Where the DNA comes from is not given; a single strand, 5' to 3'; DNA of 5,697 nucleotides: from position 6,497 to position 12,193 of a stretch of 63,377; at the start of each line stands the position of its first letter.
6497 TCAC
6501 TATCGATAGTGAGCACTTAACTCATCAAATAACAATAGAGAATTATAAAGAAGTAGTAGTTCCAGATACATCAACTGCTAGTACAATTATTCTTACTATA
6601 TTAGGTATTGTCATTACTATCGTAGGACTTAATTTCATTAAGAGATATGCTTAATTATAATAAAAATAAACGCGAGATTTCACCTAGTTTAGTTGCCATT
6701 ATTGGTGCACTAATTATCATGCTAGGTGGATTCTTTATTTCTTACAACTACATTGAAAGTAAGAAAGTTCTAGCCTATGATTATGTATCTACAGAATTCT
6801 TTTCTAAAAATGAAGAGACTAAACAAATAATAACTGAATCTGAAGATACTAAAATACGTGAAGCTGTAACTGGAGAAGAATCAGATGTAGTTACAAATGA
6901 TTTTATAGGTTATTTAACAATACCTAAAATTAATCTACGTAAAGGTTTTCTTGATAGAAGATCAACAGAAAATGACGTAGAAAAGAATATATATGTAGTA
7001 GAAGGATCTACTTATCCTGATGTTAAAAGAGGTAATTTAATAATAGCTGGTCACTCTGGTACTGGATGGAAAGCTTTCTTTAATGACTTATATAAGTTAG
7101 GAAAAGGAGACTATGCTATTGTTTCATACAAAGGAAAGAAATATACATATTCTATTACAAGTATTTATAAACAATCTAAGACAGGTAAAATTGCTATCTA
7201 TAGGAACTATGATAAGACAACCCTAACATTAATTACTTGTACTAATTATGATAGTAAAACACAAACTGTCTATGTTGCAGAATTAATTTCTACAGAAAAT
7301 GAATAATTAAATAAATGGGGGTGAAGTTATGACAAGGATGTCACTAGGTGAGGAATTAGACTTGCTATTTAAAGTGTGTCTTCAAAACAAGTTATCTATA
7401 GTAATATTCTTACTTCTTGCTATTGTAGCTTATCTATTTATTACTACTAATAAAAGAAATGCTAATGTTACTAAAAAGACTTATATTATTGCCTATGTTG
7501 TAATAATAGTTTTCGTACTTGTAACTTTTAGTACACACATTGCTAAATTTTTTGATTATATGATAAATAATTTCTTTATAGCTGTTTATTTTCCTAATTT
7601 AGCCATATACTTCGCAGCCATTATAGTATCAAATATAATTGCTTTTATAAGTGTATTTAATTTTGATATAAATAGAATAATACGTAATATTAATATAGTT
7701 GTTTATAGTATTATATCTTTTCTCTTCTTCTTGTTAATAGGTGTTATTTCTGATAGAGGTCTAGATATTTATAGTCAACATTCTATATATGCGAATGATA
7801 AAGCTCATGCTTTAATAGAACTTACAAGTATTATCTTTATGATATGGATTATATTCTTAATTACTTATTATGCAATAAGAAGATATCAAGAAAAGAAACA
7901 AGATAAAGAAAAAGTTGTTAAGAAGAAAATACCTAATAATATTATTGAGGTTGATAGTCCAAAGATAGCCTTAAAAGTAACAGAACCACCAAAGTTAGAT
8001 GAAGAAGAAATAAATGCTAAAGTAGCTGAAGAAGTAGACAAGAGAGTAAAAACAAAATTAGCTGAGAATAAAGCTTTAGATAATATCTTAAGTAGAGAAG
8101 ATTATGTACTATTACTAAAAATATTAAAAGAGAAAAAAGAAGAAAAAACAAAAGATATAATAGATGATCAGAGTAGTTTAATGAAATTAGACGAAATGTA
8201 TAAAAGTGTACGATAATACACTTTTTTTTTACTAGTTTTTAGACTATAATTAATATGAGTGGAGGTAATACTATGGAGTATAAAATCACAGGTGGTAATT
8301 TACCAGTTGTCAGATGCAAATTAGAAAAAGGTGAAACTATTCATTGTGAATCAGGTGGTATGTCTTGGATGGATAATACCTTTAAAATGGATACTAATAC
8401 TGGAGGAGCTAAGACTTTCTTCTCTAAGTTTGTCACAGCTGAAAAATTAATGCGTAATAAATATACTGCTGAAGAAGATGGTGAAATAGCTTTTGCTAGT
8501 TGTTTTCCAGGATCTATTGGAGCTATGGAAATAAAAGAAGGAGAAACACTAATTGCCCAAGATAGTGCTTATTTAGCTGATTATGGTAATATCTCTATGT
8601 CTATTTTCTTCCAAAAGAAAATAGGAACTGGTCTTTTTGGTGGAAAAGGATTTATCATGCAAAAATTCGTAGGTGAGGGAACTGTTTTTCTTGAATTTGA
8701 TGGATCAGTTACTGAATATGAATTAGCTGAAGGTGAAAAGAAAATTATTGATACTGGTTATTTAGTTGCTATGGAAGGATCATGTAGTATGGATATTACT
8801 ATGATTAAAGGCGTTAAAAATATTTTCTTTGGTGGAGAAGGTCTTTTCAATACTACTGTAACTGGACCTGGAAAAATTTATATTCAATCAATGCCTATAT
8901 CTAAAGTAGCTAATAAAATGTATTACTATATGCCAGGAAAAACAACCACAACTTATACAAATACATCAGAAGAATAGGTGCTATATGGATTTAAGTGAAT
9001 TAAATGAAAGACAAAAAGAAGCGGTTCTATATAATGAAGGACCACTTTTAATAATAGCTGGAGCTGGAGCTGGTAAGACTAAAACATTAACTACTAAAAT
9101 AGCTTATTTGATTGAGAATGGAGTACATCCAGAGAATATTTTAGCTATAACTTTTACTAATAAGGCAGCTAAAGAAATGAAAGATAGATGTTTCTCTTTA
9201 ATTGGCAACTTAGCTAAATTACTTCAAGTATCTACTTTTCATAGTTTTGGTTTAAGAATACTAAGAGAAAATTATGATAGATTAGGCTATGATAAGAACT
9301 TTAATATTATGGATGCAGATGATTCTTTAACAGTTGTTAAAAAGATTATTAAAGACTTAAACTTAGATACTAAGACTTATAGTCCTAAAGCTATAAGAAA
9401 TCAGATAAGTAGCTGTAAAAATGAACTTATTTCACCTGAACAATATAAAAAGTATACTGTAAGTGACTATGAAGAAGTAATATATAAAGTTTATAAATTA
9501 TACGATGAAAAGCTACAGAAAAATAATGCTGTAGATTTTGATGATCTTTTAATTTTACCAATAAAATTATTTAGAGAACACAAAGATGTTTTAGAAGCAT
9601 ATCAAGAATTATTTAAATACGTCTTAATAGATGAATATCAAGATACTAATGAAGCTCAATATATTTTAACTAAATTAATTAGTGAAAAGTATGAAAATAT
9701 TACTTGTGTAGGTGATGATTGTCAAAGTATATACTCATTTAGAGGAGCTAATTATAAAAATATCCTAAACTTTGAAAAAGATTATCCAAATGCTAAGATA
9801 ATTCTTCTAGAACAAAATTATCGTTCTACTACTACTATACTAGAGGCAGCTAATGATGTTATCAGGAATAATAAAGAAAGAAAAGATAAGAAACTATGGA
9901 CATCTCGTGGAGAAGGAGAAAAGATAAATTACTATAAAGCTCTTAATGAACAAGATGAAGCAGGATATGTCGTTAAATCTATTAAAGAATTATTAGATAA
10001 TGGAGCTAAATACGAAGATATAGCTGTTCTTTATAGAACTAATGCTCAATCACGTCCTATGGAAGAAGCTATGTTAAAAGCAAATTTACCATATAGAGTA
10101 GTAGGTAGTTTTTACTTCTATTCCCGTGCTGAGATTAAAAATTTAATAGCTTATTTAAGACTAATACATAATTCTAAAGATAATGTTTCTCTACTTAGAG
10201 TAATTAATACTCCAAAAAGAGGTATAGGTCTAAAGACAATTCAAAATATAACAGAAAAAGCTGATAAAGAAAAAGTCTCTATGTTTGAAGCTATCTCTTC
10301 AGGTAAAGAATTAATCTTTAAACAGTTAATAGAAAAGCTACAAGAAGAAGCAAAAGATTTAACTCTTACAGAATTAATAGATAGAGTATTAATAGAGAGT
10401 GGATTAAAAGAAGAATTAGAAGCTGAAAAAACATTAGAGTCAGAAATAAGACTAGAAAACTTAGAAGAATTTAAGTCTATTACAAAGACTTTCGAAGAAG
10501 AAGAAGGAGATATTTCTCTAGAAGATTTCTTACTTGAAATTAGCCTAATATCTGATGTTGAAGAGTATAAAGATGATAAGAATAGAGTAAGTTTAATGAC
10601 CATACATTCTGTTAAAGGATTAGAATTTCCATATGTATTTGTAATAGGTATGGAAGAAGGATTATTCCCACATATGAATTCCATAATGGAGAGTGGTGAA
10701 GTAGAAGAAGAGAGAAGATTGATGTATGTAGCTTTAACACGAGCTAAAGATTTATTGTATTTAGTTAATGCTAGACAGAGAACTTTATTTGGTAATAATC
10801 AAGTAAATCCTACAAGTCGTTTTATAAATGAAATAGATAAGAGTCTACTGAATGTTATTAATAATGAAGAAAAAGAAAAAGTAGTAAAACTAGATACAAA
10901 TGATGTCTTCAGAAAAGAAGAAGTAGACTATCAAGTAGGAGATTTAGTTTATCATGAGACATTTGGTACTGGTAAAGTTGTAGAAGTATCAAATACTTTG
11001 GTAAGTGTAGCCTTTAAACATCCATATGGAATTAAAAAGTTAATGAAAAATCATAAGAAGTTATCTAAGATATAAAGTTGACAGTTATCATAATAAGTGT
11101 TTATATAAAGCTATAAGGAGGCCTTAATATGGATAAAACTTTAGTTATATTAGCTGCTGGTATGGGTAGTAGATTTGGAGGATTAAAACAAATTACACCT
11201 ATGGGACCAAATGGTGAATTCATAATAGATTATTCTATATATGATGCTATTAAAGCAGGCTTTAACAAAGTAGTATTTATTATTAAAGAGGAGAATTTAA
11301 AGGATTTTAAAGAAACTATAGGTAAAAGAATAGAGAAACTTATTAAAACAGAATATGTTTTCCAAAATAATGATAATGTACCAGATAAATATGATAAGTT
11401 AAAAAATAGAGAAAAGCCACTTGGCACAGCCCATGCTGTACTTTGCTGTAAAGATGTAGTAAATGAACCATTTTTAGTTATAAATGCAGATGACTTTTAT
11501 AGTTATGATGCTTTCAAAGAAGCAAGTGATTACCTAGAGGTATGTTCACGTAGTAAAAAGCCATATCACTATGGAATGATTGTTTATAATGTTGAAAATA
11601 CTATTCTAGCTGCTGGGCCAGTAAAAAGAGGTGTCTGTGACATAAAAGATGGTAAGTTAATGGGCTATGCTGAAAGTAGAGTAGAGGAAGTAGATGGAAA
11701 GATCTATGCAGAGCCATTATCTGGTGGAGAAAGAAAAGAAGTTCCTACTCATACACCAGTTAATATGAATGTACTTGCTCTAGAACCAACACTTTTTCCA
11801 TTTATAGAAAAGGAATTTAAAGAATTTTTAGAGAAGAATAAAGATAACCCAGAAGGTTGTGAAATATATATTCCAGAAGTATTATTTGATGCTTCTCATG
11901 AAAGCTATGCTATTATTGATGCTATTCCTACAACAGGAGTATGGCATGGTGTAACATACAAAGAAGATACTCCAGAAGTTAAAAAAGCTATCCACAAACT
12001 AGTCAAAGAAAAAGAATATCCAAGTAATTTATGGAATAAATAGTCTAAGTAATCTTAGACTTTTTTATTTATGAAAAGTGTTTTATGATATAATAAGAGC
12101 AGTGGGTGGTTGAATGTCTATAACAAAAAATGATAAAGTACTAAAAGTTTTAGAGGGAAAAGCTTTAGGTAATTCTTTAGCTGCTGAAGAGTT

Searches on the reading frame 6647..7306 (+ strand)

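Call 31: search_protein_families(library=ncbifam, proteins=[window:6647-7306:+], max_evalue=1e-10)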
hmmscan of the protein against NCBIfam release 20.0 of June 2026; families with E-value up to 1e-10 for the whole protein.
window:6647-7306:+ (219 aa): 4 families
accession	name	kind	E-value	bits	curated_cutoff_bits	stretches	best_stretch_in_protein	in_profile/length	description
NF033745.1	class_C_sortase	subfamily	2.3e-17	63.5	160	1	54-206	61-212/220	class C sortase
NF058671.1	sortase_SrtD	exception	1.8e-16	60.4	140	1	20-199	2-169/187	class D sortase, LPxTATN-specific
TIGR01076.1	sortase_fam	subfamily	1.4e-15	57.3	39.35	1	88-211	1-124/136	sortase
NF033746.1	class_D_sortase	subfamily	3.2e-12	46.4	165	1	82-201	5-117/135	class D sortase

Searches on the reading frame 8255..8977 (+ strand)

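Call 31: search_protein_families(library=ncbifam, proteins=[window:8255-8977:+], max_evalue=1e-10)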
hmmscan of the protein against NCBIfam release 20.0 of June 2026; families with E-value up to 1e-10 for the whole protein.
window:8255-8977:+ (240 aa): 1 family
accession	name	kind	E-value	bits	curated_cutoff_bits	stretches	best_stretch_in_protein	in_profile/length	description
TIGR00266.1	TIGR00266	hypoth_equivalog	1.2e-28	100.2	96.6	1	7-219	1-211/222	TIGR00266 family protein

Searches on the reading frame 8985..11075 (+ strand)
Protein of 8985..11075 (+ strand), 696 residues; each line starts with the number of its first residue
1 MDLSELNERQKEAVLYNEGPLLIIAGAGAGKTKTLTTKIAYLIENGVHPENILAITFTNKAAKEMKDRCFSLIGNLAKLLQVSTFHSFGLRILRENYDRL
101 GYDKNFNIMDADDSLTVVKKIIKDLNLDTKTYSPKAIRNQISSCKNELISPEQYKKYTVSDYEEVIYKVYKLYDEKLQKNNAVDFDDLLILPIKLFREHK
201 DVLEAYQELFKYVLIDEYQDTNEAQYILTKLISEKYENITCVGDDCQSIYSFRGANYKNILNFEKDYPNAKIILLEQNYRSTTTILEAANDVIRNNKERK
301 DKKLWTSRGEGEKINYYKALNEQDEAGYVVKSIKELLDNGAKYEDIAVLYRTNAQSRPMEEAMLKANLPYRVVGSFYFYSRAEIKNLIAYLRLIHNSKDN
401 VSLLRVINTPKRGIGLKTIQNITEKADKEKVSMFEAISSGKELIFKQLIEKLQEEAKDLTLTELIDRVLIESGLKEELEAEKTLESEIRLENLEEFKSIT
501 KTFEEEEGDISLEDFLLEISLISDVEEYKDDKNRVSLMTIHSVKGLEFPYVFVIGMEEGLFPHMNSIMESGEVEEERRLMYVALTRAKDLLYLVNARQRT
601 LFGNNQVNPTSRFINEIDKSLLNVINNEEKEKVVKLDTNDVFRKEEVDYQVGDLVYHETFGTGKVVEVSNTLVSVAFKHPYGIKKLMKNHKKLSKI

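Call 32: search_protein_families(library=ncbifam, proteins=[window:8985-11075:+], max_evalue=1e-10)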
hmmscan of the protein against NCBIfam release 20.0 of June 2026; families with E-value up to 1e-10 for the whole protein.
window:8985-11075:+ (696 aa): 14 families
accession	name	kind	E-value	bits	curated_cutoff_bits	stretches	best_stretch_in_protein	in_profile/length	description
TIGR01073.1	pcrA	equivalog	7.2e-259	861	911.2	1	3-688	2-719/725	DNA helicase PcrA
NF008743.0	PRK11773.1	equivalog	1.5e-207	691.3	965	1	3-695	7-719/720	DNA helicase II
TIGR01075.1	uvrD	equivalog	4.2e-201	669.9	1144.45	1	3-693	2-714/715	DNA helicase II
TIGR01074.1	rep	equivalog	2.9e-187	624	951.45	1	6-636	2-649/668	DNA helicase Rep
NF008172.0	PRK10919.1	equivalog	7.3e-143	477.2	1168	1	6-634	3-647/673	DNA helicase Rep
TIGR02785.1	addA_Gpos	equivalog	1.2e-54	185.7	707.65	3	154-293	329-480/1234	helicase-exonuclease AddAB subunit AddA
NF008276.0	PRK11054.1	equivalog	1.8e-53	182.1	543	2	4-96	195-286/684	DNA helicase IV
NF010485.0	PRK13909.1-2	equivalog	9e-41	140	650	2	132-554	250-630/909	RecB-like helicase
TIGR00609.1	recB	equivalog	3.2e-40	138.2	696.05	1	165-298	325-460/1175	exodeoxyribonuclease V subunit beta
NF010487.0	PRK13909.1-4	equivalog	2.1e-36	125.6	759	1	121-393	232-525/924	RecB-like helicase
TIGR02784.1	addA_alphas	equivalog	5.4e-35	121.1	860.75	1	23-77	15-69/1138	double-strand break repair helicase AddA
NF008128.0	PRK10876.1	equivalog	2.1e-14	52.2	1697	0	174-295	341-463/1181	exodeoxyribonuclease V subunit beta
NF010484.0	PRK13909.1-1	equivalog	3.4e-12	44.9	1074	0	23-74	10-61/945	RecB-like helicase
NF010486.0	PRK13909.1-3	equivalog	4.7e-11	41.5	1109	0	21-83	8-70/921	RecB-like helicase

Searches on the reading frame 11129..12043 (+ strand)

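Call 32: search_protein_families(library=ncbifam, proteins=[window:11129-12043:+], max_evalue=1e-10)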
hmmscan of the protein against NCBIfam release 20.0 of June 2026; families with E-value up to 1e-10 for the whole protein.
window:11129-12043:+ (304 aa): 1 family
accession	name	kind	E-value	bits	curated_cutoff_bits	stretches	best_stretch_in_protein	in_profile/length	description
TIGR03992.1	Arch_glmU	subfamily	7.7e-12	44.8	292.1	1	5-157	3-144/393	bifunctional sugar-1-phosphate nucleotidylyltransferase/acetyltransferase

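Call 70: search_protein_families(library=ncbifam, proteins=[window:11129-12043:+], max_evalue=0.00001)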
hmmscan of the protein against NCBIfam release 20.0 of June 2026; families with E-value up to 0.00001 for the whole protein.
window:11129-12043:+ (304 aa): 3 families
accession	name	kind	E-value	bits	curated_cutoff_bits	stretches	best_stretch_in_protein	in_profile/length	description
TIGR03992.1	Arch_glmU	subfamily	7.7e-12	44.8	292.1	1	5-157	3-144/393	bifunctional sugar-1-phosphate nucleotidylyltransferase/acetyltransferase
TIGR01208.1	rmlA_long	equivalog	1.2e-07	30.9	320.25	1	6-130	3-116/353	glucose-1-phosphate thymidylyltransferase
TIGR01099.1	galU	equivalog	6.8e-07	29.1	326.8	1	4-126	3-134/261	UTP--glucose-1-phosphate uridylyltransferase GalU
